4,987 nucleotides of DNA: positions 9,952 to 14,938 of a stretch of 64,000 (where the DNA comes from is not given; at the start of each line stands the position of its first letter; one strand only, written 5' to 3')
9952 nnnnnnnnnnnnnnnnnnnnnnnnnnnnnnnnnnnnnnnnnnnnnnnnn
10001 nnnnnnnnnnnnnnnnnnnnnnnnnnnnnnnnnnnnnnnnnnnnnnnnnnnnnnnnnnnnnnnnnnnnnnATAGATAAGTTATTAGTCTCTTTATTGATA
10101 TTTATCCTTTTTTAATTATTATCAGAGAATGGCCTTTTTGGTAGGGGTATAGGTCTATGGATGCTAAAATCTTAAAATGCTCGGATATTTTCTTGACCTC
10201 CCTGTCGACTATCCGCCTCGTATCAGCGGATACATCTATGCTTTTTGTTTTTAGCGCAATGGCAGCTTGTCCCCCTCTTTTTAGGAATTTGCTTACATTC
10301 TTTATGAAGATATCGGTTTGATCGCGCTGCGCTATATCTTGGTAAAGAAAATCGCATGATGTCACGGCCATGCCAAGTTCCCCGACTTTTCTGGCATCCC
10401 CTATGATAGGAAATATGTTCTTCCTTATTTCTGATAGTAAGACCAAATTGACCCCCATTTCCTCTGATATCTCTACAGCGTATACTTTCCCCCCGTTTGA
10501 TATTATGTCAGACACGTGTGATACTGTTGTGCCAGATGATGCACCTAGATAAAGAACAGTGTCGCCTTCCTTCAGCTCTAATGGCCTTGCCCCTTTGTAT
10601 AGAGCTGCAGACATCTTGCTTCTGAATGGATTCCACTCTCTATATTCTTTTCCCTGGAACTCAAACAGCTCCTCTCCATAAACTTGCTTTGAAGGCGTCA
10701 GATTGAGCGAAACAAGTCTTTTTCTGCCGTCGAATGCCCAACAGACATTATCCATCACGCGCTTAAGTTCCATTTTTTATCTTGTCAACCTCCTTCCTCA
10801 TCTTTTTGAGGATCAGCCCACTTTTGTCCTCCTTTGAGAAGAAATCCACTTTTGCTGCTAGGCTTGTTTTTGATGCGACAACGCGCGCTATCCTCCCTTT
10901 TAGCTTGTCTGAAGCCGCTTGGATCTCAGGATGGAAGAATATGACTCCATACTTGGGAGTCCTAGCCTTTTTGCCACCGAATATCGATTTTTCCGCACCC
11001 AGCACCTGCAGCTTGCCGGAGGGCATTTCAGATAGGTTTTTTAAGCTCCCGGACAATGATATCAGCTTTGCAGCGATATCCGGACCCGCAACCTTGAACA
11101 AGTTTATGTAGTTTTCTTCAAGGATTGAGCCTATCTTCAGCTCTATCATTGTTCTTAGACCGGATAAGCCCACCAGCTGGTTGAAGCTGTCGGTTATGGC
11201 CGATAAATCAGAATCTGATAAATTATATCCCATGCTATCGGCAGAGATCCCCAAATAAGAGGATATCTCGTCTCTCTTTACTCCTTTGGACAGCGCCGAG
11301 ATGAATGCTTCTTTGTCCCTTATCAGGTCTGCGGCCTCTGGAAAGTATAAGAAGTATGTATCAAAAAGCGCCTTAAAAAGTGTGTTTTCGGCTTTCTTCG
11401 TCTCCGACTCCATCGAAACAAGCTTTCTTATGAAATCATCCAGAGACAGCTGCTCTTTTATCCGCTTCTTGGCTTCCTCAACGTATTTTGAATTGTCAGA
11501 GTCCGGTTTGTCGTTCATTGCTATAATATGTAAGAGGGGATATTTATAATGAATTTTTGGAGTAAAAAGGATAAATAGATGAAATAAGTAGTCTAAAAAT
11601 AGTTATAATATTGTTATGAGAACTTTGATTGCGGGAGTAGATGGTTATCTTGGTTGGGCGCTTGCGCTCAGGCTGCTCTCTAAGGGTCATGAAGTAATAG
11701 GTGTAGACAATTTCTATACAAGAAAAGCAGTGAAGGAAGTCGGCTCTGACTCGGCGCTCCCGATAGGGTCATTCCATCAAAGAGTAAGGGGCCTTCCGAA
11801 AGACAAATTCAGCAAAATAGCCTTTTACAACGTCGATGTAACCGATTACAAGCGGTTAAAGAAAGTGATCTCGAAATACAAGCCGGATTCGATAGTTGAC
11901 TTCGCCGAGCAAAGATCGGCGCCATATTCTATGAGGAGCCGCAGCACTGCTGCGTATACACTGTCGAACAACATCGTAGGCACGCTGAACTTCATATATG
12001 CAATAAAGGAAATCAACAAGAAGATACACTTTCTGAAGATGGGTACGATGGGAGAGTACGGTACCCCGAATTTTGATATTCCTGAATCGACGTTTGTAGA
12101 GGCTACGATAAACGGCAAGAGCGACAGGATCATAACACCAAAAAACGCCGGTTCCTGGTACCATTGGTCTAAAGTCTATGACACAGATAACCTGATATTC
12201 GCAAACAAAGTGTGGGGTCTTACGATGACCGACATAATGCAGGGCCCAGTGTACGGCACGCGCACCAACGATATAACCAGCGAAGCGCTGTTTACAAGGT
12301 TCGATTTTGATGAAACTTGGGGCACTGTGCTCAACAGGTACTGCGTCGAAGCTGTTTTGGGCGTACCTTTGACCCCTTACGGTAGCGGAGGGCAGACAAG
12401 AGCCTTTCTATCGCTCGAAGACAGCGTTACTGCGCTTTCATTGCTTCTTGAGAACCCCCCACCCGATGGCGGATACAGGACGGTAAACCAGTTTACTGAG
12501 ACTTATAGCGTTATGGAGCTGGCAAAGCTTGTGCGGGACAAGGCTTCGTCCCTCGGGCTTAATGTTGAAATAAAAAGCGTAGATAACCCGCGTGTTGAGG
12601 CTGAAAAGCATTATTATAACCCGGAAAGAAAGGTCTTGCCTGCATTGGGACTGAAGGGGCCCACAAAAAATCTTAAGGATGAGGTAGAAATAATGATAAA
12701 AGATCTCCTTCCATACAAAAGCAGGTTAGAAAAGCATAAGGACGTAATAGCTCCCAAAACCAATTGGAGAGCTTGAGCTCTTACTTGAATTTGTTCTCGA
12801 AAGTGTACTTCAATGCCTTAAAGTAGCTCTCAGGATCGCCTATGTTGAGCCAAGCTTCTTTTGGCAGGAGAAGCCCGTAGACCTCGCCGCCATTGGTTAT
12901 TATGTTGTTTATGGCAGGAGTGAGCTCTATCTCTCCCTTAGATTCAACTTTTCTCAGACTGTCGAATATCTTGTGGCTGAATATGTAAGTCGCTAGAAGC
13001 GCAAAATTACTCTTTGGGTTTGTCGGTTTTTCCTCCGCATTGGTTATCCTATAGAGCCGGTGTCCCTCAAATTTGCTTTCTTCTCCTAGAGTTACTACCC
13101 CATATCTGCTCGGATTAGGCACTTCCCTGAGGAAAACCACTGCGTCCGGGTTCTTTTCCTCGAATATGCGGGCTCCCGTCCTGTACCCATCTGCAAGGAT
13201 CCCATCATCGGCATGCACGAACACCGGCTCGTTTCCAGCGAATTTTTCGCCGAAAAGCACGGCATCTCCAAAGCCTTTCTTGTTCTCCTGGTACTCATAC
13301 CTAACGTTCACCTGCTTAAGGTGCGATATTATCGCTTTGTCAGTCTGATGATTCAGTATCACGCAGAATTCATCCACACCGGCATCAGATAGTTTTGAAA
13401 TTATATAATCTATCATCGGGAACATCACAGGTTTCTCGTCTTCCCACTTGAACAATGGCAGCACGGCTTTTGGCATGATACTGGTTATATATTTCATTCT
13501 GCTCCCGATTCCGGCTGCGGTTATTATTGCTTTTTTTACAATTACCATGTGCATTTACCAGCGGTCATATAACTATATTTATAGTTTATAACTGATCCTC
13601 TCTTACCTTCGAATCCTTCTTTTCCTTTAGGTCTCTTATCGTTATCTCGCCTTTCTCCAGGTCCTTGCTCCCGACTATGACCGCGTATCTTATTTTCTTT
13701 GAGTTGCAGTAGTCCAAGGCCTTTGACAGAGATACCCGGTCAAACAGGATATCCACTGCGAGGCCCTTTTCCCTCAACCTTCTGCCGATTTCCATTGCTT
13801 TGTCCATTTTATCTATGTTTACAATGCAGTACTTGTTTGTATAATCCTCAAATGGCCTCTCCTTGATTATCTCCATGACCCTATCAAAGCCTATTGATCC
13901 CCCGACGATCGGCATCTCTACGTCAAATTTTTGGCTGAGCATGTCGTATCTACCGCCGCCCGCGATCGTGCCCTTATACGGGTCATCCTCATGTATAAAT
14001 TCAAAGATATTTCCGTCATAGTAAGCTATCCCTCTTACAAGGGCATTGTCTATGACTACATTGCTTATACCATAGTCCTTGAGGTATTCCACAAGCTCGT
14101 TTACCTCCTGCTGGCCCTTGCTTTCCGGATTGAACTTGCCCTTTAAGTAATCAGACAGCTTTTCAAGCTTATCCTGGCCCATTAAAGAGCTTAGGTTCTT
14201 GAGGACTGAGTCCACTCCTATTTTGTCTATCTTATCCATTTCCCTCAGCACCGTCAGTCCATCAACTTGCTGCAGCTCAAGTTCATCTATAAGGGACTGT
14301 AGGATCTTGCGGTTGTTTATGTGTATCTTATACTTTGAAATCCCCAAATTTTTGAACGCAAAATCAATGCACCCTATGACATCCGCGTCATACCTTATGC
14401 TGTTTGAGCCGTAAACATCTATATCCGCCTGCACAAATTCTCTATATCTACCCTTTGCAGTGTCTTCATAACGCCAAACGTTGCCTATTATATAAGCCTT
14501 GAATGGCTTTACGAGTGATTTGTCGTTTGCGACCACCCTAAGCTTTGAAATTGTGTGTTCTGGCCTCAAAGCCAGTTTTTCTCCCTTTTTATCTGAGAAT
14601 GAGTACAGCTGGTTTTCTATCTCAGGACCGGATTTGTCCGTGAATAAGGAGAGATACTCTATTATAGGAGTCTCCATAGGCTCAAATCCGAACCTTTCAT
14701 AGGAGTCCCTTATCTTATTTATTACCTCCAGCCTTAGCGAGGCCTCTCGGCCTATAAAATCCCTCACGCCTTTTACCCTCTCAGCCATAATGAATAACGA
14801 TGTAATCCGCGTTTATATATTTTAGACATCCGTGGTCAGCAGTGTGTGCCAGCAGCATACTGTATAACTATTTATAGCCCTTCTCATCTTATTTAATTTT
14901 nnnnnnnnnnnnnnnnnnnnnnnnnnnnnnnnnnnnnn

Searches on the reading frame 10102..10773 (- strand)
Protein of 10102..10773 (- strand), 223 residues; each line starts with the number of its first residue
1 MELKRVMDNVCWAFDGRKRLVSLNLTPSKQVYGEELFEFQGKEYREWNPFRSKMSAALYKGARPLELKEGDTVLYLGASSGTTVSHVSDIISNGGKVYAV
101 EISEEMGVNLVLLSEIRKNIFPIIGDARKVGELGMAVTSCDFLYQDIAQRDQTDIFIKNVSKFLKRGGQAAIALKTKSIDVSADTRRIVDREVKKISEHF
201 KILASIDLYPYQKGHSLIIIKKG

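Call 43: search_protein_families(library=ncbifam, proteins=[window:10102-10773:-], max_evalue=0.00001)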
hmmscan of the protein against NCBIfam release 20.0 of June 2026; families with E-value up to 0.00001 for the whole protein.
window:10102-10773:- (223 aa): 5 families
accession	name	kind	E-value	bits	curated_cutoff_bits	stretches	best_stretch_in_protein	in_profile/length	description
NF003276.0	PRK04266.1-2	equivalog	2.9e-75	252.5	113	1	4-222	5-220/222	fibrillarin-like rRNA/tRNA 2'-O-methyltransferase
NF003275.0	PRK04266.1-1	equivalog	6.5e-69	231.7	339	1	13-221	21-230/233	fibrillarin-like rRNA/tRNA 2'-O-methyltransferase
NF003277.0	PRK04266.1-3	equivalog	1.2e-58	198.5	254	1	15-222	18-225/226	fibrillarin-like rRNA/tRNA 2'-O-methyltransferase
NF003279.0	PRK04266.1-5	equivalog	2.9e-53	180.7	377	1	3-219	6-224/230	fibrillarin-like rRNA/tRNA 2'-O-methyltransferase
NF003278.0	PRK04266.1-4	equivalog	7.9e-37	126.8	195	1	14-219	12-205/209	fibrillarin-like rRNA/tRNA 2'-O-methyltransferase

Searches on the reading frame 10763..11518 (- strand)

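Call 43: search_protein_families(library=ncbifam, proteins=[window:10763-11518:-], max_evalue=0.00001)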
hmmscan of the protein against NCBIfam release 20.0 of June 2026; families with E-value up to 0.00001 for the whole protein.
window:10763-11518:- (251 aa): 1 family
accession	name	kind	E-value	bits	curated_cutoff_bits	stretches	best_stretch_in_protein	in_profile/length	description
NF011121.0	PRK14552.1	equivalog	4e-45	154.6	452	1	15-249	126-378/417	C/D box methylation guide ribonucleoprotein complex aNOP56 subunit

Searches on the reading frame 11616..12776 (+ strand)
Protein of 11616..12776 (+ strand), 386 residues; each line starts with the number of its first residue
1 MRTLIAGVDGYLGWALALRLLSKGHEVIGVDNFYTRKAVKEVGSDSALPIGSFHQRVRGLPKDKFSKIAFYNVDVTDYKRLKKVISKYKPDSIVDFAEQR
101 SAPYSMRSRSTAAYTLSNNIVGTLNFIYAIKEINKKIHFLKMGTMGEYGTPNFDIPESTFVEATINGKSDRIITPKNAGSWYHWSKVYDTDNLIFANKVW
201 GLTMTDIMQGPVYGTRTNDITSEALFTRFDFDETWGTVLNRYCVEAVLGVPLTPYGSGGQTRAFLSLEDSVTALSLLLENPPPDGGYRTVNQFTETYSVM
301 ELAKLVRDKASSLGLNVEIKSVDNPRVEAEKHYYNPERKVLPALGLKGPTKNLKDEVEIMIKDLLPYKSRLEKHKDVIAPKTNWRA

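Call 9: search_protein_families(library=pfam, proteins=[window:11616-12776:+])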
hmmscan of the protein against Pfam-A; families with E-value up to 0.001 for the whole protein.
window:11616-12776:+ (386 aa): 3 families
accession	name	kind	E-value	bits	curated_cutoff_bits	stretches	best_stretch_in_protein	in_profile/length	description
PF01370.27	Epimerase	-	1.6e-23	83.8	20.9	1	4-286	2-233/240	NAD dependent epimerase/dehydratase family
PF16363.11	GDP_Man_Dehyd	-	1.3e-22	81.1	27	1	4-336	1-300/332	GDP-mannose 4,6 dehydratase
PF04321.23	RmlD_sub_bind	-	0.00065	19.3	27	0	1-98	1-60/287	RmlD substrate binding domain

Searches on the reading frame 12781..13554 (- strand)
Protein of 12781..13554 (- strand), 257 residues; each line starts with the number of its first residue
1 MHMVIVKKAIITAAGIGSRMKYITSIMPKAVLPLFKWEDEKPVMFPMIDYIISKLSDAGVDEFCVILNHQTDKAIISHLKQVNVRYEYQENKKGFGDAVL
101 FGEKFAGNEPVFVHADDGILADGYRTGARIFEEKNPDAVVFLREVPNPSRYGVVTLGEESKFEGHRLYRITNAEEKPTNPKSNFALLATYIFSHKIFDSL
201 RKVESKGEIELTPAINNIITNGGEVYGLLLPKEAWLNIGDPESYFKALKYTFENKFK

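Call 43: search_protein_families(library=ncbifam, proteins=[window:12781-13554:-], max_evalue=0.00001)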
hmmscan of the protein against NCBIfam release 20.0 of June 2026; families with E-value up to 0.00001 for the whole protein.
window:12781-13554:- (257 aa): 20 families
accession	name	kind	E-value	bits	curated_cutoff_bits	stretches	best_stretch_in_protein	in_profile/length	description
TIGR01208.1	rmlA_long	equivalog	2.4e-36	125.4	320.25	1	8-250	1-233/353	glucose-1-phosphate thymidylyltransferase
TIGR03992.1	Arch_glmU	subfamily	2.8e-33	115.4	292.1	1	8-254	2-230/393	bifunctional sugar-1-phosphate nucleotidylyltransferase/acetyltransferase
TIGR01099.1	galU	equivalog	1e-30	107.2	326.8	2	74-247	86-261/261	UTP--glucose-1-phosphate uridylyltransferase GalU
NF041313.1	UDPGP_AglF_Halo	equivalog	3.7e-25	88.7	400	1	8-243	2-226/234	UTP--glucose-1-phosphate uridylyltransferase AglF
TIGR01207.1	rmlA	equivalog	5.4e-25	88.1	360.65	1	8-250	1-235/286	glucose-1-phosphate thymidylyltransferase RfbA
NF012024.0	PRK15480.1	equivalog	5.3e-20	71.7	588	1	6-249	3-238/292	glucose-1-phosphate thymidylyltransferase RfbA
NF041173.1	Sug_nt_acttase_Thmprot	equivalog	1.7e-19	70.1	600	1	8-253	2-229/405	bifunctional sugar-1-phosphate nucleotidylyltransferase/acetyltransferase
NF009928.0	PRK13389.1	equivalog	2.4e-15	56.5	548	2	6-79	8-72/302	UTP--glucose-1-phosphate uridylyltransferase GalU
NF007516.0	PRK10122.1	equivalog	2.6e-12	46.5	534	1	7-80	4-68/297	UTP--glucose-1-phosphate uridylyltransferase GalF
TIGR01105.1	galF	equivalog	9e-11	41.5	659.2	0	7-80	4-68/297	GalU regulator GalF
TIGR01173.1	glmU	equivalog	2.1e-10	40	366.85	1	8-216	2-200/452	bifunctional UDP-N-acetylglucosamine diphosphorylase/glucosamine-1-phosphate N-acetyltransferase GlmU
NF010934.1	PRK14354.1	equivalog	1.5e-09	36.9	450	1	9-225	2-209/447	bifunctional UDP-N-acetylglucosamine diphosphorylase/glucosamine-1-phosphate N-acetyltransferase GlmU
NF045761.1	NAMPUrTaseMurU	equivalog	2.3e-09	37.4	250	1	8-242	2-218/226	N-acetylmuramate alpha-1-phosphate uridylyltransferase MurU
NF010937.0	PRK14357.1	equivalog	5.9e-09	35.3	658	1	8-215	2-196/448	bifunctional UDP-N-acetylglucosamine diphosphorylase/glucosamine-1-phosphate N-acetyltransferase GlmU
NF052502.1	man1P_GTase_Rv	exception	1.3e-08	34.1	440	1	8-246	2-225/352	mannose-1-phosphate guanylyltransferase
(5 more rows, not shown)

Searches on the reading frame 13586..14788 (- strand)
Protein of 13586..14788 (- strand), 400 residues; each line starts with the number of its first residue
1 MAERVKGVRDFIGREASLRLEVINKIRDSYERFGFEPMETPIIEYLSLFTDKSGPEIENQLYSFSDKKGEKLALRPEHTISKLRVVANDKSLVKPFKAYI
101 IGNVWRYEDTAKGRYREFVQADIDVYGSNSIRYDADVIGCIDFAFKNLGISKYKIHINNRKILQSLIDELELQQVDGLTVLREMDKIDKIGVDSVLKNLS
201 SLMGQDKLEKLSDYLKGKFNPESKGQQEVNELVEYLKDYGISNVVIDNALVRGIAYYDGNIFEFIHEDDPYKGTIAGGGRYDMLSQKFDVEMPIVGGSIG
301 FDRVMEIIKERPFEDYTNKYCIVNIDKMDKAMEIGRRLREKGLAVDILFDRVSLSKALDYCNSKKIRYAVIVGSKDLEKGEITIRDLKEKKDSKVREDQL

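Call 9: search_protein_families(library=pfam, proteins=[window:13586-14788:-])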
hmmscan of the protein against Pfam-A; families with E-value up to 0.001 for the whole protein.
window:13586-14788:- (400 aa): 5 families
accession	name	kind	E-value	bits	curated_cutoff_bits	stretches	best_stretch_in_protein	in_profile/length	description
PF13393.11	tRNA-synt_His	-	1.1e-39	137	25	1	7-303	1-307/308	Histidyl-tRNA synthetase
PF03129.25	HGTP_anticodon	-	6.7e-12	45.9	21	1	324-399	8-86/94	Anticodon binding domain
PF00587.30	tRNA-synt_2b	-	1.4e-10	42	29.3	1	62-189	1-110/179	tRNA synthetase class II core domain (G, H, P, S and T)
PF01409.25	tRNA-synt_2d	-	1.9e-05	24.7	19.8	1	21-129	21-136/246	tRNA synthetases class II core domain (F)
PF00152.25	tRNA-synt_2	-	0.00022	20.9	25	0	15-126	21-122/308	tRNA synthetases class II (D, K and N)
